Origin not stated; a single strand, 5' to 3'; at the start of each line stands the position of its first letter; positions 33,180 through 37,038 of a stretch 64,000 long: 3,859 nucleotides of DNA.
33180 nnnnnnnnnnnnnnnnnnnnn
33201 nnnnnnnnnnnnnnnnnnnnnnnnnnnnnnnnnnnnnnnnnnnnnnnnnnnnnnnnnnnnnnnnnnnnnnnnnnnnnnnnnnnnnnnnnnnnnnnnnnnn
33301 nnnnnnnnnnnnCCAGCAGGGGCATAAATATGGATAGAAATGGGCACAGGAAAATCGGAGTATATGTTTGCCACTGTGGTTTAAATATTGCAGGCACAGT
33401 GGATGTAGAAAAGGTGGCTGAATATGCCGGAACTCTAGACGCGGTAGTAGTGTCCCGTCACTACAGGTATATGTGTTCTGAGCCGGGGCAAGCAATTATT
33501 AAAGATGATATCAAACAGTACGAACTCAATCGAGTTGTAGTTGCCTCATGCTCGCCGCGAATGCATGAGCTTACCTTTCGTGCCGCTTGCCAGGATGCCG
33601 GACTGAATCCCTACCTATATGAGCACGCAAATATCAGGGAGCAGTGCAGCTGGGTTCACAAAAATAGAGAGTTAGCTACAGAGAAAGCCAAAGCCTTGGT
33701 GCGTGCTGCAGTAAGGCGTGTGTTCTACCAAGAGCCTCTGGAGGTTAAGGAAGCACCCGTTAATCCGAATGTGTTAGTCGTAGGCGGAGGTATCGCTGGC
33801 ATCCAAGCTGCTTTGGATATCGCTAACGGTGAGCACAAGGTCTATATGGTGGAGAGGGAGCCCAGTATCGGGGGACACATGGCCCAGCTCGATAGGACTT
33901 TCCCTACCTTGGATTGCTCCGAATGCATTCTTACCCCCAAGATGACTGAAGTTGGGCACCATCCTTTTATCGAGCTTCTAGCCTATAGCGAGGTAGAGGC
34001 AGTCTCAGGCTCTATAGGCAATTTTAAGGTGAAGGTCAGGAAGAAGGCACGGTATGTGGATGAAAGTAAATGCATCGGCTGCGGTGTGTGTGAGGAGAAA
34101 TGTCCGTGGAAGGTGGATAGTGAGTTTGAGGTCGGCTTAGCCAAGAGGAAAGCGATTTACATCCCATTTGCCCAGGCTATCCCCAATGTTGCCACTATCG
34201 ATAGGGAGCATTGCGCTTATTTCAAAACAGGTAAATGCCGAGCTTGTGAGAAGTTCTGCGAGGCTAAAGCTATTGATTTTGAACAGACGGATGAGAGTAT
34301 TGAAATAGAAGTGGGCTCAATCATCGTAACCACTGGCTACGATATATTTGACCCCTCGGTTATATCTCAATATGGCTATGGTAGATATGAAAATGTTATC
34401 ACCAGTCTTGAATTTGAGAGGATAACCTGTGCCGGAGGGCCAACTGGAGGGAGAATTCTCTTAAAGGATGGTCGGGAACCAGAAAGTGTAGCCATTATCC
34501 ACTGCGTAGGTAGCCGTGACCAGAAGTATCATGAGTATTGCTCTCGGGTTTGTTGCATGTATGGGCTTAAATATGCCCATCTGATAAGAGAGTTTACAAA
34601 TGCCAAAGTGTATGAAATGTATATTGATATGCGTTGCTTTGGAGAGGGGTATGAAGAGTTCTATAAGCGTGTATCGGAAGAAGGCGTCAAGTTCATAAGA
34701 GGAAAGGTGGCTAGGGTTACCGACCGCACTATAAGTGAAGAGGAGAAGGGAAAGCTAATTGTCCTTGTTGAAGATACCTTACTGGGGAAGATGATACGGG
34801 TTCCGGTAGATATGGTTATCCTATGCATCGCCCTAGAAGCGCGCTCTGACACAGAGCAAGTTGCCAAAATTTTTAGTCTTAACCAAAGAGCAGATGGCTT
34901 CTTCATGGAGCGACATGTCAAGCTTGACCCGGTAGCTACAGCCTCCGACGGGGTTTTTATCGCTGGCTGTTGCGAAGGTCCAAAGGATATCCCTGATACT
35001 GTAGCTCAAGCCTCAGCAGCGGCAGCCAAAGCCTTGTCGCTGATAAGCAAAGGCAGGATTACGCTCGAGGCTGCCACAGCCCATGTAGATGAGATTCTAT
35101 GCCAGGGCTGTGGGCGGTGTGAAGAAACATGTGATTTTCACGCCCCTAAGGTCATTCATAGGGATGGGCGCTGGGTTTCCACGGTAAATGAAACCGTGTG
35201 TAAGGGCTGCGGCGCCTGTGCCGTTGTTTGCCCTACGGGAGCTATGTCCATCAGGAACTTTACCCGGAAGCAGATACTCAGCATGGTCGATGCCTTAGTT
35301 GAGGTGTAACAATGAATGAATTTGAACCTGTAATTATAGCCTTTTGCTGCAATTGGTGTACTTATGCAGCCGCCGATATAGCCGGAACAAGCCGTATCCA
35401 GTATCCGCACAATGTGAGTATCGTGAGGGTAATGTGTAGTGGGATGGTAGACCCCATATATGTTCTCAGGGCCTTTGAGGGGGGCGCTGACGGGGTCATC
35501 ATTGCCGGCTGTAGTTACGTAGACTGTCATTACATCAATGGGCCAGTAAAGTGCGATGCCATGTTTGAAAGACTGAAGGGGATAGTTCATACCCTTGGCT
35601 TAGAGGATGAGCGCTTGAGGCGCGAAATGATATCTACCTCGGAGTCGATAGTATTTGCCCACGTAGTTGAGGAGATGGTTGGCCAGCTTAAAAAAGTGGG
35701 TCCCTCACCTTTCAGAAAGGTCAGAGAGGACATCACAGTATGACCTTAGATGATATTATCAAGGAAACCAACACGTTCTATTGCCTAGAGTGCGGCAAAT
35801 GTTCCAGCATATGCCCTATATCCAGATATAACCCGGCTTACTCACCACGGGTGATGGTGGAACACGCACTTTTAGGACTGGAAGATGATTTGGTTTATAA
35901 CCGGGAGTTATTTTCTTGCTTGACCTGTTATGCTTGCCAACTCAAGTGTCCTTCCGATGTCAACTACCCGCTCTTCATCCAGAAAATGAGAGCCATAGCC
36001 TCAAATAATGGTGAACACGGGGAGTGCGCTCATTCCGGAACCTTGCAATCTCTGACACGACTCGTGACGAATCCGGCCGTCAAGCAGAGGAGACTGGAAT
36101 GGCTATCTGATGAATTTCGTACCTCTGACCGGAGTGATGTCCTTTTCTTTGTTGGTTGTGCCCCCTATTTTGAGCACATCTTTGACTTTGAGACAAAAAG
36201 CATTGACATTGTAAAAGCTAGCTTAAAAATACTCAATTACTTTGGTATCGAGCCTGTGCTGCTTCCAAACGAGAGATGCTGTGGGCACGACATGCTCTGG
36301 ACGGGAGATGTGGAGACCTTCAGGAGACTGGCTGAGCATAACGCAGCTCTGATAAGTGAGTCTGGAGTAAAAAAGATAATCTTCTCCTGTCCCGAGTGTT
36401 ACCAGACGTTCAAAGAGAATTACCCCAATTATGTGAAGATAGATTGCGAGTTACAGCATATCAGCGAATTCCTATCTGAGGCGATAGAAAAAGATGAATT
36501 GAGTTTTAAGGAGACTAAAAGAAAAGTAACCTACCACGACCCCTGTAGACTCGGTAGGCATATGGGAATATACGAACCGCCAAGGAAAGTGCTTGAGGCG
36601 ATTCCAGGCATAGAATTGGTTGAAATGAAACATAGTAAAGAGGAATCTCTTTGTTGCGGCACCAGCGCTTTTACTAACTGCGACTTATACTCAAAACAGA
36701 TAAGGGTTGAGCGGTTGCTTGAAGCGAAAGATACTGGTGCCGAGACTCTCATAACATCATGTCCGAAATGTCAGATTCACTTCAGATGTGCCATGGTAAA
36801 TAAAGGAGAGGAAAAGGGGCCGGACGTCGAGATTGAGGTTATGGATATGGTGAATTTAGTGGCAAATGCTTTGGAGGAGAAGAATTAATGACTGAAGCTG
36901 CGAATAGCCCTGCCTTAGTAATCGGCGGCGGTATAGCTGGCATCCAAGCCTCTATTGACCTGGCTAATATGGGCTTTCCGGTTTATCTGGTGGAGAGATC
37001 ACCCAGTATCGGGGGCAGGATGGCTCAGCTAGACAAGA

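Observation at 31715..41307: Seven-gene Hdr-like redox locus with three divergent HdrA paralogues, two HdrD-type subunits, MvhD and a RAM-domain protein, but no hydrogenase or formate-dehydrogenase partner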

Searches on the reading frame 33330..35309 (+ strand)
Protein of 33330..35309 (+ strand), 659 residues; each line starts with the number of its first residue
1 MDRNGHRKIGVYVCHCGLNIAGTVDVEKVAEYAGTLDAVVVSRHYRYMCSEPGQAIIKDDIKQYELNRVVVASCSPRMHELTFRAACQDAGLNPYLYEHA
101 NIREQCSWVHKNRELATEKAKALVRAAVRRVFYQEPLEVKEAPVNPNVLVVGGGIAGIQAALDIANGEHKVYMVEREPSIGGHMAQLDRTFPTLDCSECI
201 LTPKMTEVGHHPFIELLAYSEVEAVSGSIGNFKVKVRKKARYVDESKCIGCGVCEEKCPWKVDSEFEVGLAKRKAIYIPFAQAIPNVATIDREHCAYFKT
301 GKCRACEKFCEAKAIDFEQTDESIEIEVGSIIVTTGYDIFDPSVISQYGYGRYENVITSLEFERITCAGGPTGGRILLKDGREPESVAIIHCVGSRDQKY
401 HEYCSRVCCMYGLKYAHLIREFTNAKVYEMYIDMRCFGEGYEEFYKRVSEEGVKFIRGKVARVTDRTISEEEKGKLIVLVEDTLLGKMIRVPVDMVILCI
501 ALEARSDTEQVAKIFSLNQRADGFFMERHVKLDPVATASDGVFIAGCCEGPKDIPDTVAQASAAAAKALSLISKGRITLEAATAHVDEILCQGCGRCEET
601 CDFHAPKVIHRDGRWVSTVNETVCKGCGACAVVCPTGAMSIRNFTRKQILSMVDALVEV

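Call 3: search_protein_families(library=pfam, proteins=[window:33330-35309:+], max_evalue=0.001)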
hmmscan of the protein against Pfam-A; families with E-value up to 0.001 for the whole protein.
window:33330-35309:+ (659 aa): 17 families
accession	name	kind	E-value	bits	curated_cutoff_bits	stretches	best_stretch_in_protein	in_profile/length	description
PF00037.32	Fer4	-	3.4e-18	65.1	21.1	2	618-639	2-23/24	4Fe-4S binding domain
PF12837.12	Fer4_6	-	1.9e-11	43.7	25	2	617-638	2-23/24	4Fe-4S binding domain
PF12838.12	Fer4_7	-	3.1e-11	44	27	2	591-638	2-52/52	4Fe-4S dicluster domain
PF13484.11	Fer4_16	-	3.1e-10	41.1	30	0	624-642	2-20/66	4Fe-4S double cluster binding domain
PF14697.11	Fer4_21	-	9.2e-10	38.9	35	1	584-639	1-57/59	4Fe-4S dicluster domain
PF07992.20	Pyr_redox_2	-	1.8e-09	37.9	26.1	1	147-236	2-78/291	Pyridine nucleotide-disulphide oxidoreductase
PF25160.1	LdpA_Fe-S-bd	-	7.4e-08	32.5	27.6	0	618-641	22-45/49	LdpA Fe-S cluster-binding domain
PF12831.13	FAD_oxidored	-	1.3e-07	31.7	27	1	148-185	2-39/416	FAD dependent oxidoreductase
PF13237.11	Fer4_10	-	2.4e-07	31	25.5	1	242-260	3-21/53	4Fe-4S dicluster domain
PF12797.12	Fer4_2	-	2.6e-07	30.6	24.5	1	241-260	3-22/22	4Fe-4S binding domain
PF13187.11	Fer4_9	-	5.6e-07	29.9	27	1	591-639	2-52/52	4Fe-4S dicluster domain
PF00890.30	FAD_binding_2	-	3.9e-06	26.7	20.4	1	148-185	2-39/414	FAD binding domain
PF17179.9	Fer4_22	-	5.2e-05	24.5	27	0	234-261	67-94/95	4Fe-4S dicluster domain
PF13450.12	NAD_binding_8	-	8.2e-05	23.2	21.9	1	150-188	1-39/68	NAD(P)-binding Rossmann-like domain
PF01266.30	DAO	-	0.00012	22.2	27.9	1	148-182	2-36/353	FAD dependent oxidoreductase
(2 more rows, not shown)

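Call 4: search_protein_families(library=ncbifam, proteins=[window:33330-35309:+], max_evalue=0.001)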
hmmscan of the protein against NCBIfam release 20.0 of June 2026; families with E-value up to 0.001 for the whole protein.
window:33330-35309:+ (659 aa): 69 families (the best 25 are shown)
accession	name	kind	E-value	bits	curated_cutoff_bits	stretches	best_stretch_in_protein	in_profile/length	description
NF040770.1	hetero_SS_HdrA2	exception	2e-259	862.9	1100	1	8-658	1-642/777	CoB-CoM heterodisulfide reductase HdrA2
NF041778.1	hetero_SS_HdrA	equivalog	6.4e-198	659.2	1400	1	5-658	4-652/771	ferredoxin:CoB-CoM heterodisulfide reductase subunit HdrA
NF041891.1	hdrA_Methbact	equivalog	2.5e-173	578.2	1300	1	8-657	2-636/762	ferredoxin:CoB-CoM heterodisulfide reductase subunit HdrA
NF007382.0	PRK09898.1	equivalog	1.7e-11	44.1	213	2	229-262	137-170/208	ferredoxin-like protein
TIGR04105.1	FeFe_hydrog_B1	subfamily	1.9e-11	43.3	450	2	572-644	125-210/462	monomeric [FeFe] hydrogenase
NF038196.1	ferrodoxin_EFR1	subfamily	4.7e-11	43.2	75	1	579-647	175-237/242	EFR1 family ferrodoxin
NF042909.1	FMH_DH_FwdF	exception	1.2e-10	41.1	375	2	583-644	219-279/336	tungsten-dependent formylmethanofuran dehydrogenase subunit FwdF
NF040864.1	HgcB_ferredoxin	equivalog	2.5e-10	40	99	1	581-642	6-64/93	mercury methylation ferredoxin HgcB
NF005504.0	PRK07118.1-3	equivalog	2.2e-09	37.1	437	1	589-647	219-273/293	Fe-S cluster domain-containing protein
NF005503.0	PRK07118.1-2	equivalog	2.7e-09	36.7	252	2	237-327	158-239/292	RnfABCDGE type electron transport complex subunit B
NF004914.0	PRK06273.1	equivalog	4.4e-09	36.3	163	1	239-331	44-133/167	ferredoxin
TIGR02179.1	PorD_KorD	subfamily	4.5e-09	36.3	60.05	1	609-641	42-74/78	2-oxoacid:acceptor oxidoreductase, delta subunit, pyruvate/2-ketoisovalerate family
NF058577.1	FdxA_fam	equivalog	7.9e-09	35.6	65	1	590-638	8-52/52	4Fe-4S ferredoxin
NF009410.0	PRK12771.1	subfamily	8.5e-08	31.2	516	1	140-184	133-177/566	NAD(P)-binding protein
NF007204.0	PRK09625.1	equivalog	1.5e-07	31.5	125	0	591-646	61-113/133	pyruvate flavodoxin oxidoreductase subunit delta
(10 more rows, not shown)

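Call 41: search_solved_structures(query=window:33330-35309:+, max_evalue=1e-20, show_alignments=1)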
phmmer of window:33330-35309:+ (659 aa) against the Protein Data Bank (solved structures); distinct sequences matched with E-value up to 1e-20: 6.
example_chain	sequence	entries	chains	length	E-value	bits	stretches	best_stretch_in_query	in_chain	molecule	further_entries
5odc_A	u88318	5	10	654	1.8e-224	750.2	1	8-655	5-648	Heterodisulfide reductase, subunit A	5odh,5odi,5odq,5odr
8rvu_a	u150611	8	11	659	3.2e-213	713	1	7-656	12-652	H(2):CoB-CoM heterodisulfide,ferredoxin reductase subunit A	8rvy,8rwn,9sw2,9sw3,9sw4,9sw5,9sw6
8rvv_A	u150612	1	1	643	5.4e-213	712.2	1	8-656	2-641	H(2):CoB-CoM heterodisulfide,ferredoxin reductase subunit A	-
7bkb_A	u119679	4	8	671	1.7e-199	667.7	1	3-656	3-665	CoB--CoM heterodisulfide reductase iron-sulfur subunit A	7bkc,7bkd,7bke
9sfi_A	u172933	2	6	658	5e-198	662.8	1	8-657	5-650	CoB--CoM heterodisulfide reductase iron-sulfur subunit A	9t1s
6tjr_A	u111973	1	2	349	1.8e-44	155.5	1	322-571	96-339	Fumarate reductase/succinate dehydrogenase flavoprotein domain protein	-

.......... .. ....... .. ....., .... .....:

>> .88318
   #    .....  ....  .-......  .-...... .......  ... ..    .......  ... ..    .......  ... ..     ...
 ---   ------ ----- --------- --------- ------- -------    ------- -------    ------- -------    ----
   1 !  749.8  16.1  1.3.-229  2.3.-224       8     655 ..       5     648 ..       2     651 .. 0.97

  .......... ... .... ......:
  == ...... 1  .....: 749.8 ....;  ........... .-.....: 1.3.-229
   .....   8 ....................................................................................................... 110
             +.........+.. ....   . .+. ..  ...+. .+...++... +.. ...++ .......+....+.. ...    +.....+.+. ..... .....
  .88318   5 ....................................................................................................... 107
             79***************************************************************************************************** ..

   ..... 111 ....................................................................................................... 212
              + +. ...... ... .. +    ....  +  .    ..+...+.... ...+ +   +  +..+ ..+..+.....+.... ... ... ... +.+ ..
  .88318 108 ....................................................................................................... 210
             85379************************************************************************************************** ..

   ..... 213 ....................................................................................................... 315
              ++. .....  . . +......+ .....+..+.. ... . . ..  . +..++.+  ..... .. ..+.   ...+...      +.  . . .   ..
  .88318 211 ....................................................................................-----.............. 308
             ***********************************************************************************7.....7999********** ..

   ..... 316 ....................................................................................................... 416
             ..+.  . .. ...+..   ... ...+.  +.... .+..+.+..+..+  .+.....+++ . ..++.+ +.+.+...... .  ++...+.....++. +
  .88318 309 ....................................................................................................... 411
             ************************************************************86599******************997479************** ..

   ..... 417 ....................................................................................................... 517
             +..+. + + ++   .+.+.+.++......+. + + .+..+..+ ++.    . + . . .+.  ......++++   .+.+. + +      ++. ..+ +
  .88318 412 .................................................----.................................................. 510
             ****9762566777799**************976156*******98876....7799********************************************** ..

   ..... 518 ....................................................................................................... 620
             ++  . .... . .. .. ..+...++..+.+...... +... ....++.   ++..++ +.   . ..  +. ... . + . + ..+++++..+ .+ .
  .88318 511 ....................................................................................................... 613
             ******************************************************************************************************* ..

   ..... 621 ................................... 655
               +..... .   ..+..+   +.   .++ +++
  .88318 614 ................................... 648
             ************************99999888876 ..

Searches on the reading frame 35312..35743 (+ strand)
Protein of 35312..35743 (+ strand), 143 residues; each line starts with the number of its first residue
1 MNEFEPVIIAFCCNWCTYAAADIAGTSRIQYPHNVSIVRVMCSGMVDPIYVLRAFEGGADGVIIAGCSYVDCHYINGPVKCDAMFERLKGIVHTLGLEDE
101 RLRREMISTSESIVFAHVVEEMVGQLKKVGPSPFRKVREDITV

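Call 3: search_protein_families(library=pfam, proteins=[window:35312-35743:+], max_evalue=0.001)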
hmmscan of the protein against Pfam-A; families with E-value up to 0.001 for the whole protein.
window:35312-35743:+ (143 aa): 1 family
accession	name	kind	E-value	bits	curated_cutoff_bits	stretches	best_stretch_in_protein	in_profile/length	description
PF02662.21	FlpD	-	1.7e-45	154.4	22.3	1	8-130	1-123/123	Methyl-viologen-reducing hydrogenase, delta subunit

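Call 4: search_protein_families(library=ncbifam, proteins=[window:35312-35743:+], max_evalue=0.001)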
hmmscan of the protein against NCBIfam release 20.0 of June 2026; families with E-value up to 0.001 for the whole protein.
window:35312-35743:+ (143 aa): 4 families
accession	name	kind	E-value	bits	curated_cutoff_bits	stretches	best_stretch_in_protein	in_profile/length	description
NF040770.1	hetero_SS_HdrA2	exception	4.8e-47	160.5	1100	1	4-132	646-774/777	CoB-CoM heterodisulfide reductase HdrA2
NF045873.1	F420_non_VhuD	exception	2.9e-37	127.7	215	1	5-135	1-131/132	F420-non-reducing hydrogenase iron-sulfur subunit VhuD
NF041891.1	hdrA_Methbact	equivalog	1.8e-09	36.4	1300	1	5-104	643-736/762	ferredoxin:CoB-CoM heterodisulfide reductase subunit HdrA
NF041778.1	hetero_SS_HdrA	equivalog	0.00032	18.7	1400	1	8-64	656-712/771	ferredoxin:CoB-CoM heterodisulfide reductase subunit HdrA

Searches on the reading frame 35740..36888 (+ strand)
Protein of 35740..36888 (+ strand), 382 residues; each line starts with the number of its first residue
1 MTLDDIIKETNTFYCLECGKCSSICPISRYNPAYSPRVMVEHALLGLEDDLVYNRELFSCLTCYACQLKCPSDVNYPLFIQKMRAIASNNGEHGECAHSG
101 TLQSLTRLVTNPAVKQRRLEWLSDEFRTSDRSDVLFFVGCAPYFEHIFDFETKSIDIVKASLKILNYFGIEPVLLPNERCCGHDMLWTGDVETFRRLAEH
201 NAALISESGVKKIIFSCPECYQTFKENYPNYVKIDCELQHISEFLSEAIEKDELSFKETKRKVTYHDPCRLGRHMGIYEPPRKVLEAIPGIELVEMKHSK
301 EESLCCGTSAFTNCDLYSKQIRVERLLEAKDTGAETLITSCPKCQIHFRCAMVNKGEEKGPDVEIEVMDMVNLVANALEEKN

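Call 3: search_protein_families(library=pfam, proteins=[window:35740-36888:+], max_evalue=0.001)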
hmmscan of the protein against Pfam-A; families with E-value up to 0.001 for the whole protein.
window:35740-36888:+ (382 aa): 6 families
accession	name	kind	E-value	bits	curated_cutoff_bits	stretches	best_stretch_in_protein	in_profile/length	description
PF02754.22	CCG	-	1.4e-30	105.7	20.6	2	263-349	1-85/85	Cysteine-rich domain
PF13183.11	Fer4_8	-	2.8e-08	34.6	27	1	14-74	4-68/68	4Fe-4S dicluster domain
PF13534.11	Fer4_17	-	2.2e-07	31.7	22.2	1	15-75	2-61/61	4Fe-4S dicluster domain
PF13187.11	Fer4_9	-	1.6e-06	28.5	27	1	14-73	1-50/52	4Fe-4S dicluster domain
PF12838.12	Fer4_7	-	2.5e-05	25.1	27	1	15-74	2-52/52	4Fe-4S dicluster domain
PF13237.11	Fer4_10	-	0.00031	21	25.5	1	11-71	5-53/53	4Fe-4S dicluster domain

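Call 4: search_protein_families(library=ncbifam, proteins=[window:35740-36888:+], max_evalue=0.001)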
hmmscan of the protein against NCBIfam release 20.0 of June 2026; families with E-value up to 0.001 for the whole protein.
window:35740-36888:+ (382 aa): 21 families
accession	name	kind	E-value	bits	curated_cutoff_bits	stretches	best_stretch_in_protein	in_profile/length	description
NF004898.0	PRK06259.1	equivalog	5.4e-49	167.1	385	1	13-377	134-487/488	fumarate reductase (CoM/CoB) subunit TfrB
NF045670.1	quin_L_LdhH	equivalog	1.2e-36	126.2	800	1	128-357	463-694/706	L-lactate dehydrogenase (quinone) large subunit LdhH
NF008369.0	PRK11168.1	equivalog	1.9e-35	122.5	278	2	127-347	162-379/401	anaerobic glycerol-3-phosphate dehydrogenase subunit C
TIGR03379.1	glycerol3P_GlpC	equivalog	2.9e-25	88.9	279.9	2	155-347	177-376/397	anaerobic glycerol-3-phosphate dehydrogenase subunit GlpC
NF045663.1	diclust_near_Sec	equivalog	2.5e-21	75.5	530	1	17-347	310-617/759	pyridine nucleotide-disulfide oxidoreductase/dicluster-binding protein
NF008434.0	PRK11274.1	equivalog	2.4e-16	59.7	333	1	14-350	24-390/409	glycolate oxidase subunit GlcF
TIGR03290.1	CoB_CoM_SS_C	equivalog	5.1e-16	59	160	1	14-93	3-81/144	CoB--CoM heterodisulfide reductase subunit C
NF045724.1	ferredox_TmcB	equivalog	7e-16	57.8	735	1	14-345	42-401/430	electron transfer complex ferredoxin TmcB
NF045796.1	DsrK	equivalog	6e-15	54.8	400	1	188-351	241-410/453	sulfate reduction electron transfer complex DsrMKJOP subunit DsrK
NF041890.1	hdrC_Methbact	equivalog_domain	4.1e-14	52.6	270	1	8-93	24-107/192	ferredoxin:CoB-CoM heterodisulfide reductase subunit HdrC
NF041779.1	hetero_SS_HdrC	equivalog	9.9e-12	44.7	350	1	15-91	33-107/198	ferredoxin:CoB-CoM heterodisulfide reductase subunit HdrC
NF045711.1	sulf_resp_HmcF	equivalog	5.6e-09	35.3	750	1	236-345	307-422/457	sulfate respiration complex iron-sulfur protein HmcF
NF038018.1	qmoC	equivalog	1.6e-08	34.4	300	1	15-88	20-92/360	quinone-interacting membrane-bound oxidoreductase complex subunit QmoC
TIGR03288.1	CoB_CoM_SS_B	equivalog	1.7e-08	34.1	345.15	1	235-377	115-266/290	CoB--CoM heterodisulfide reductase subunit B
NF009226.0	PRK12576.1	equivalog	3.5e-07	29.9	344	1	14-119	155-267/317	succinate dehydrogenase/fumarate reductase iron-sulfur subunit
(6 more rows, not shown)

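Call 25: search_solved_structures(query=window:35740-36888:+, max_evalue=0.00001, show_alignments=0)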
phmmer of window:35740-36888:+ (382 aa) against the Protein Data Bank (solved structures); distinct sequences matched with E-value up to 0.00001: 10.
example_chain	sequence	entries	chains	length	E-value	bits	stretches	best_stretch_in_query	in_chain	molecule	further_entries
9ojn_A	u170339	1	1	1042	2.7e-33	118.6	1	54-379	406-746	Iron-sulfur-binding reductase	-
5odc_C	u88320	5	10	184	1.8e-13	53.4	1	4-101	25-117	Heterodisulfide reductase, subunit C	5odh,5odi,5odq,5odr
8rvv_C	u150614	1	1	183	2.5e-12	49.6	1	13-85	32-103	H(2):CoB-CoM heterodisulfide,ferredoxin reductase subunit C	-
8rvu_c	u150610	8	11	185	2.6e-12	49.6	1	13-85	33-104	H(2):CoB-CoM heterodisulfide,ferredoxin reductase subunit C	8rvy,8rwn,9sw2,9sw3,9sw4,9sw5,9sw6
9sfi_E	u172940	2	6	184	2.8e-12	49.5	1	14-94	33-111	H(2)/formate:CoB-CoM heterodisulfide,ferredoxin reductase subunit C2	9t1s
7bkb_C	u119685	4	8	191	2.1e-10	43.3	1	11-87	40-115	CoB--CoM heterodisulfide reductase subunit C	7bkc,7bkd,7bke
8rvv_B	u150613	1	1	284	1.2e-07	34.3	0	233-377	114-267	H(2):CoB-CoM heterodisulfide,ferredoxin reductase subunit B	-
8rvu_b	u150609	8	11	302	1.5e-07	33.9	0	233-377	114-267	H(2):CoB-CoM heterodisulfide,ferredoxin reductase subunit B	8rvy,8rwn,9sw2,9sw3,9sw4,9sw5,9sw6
7bkb_B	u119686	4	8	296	1.9e-06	30.2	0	259-369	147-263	CoB--CoM heterodisulfide reductase subunit B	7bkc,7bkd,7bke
9sfi_C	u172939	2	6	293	2.1e-06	30.2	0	157-375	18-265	H(2)/formate:CoB-CoM heterodisulfide,ferredoxin reductase subunit B2 | Heterodisulfide reductase subunit B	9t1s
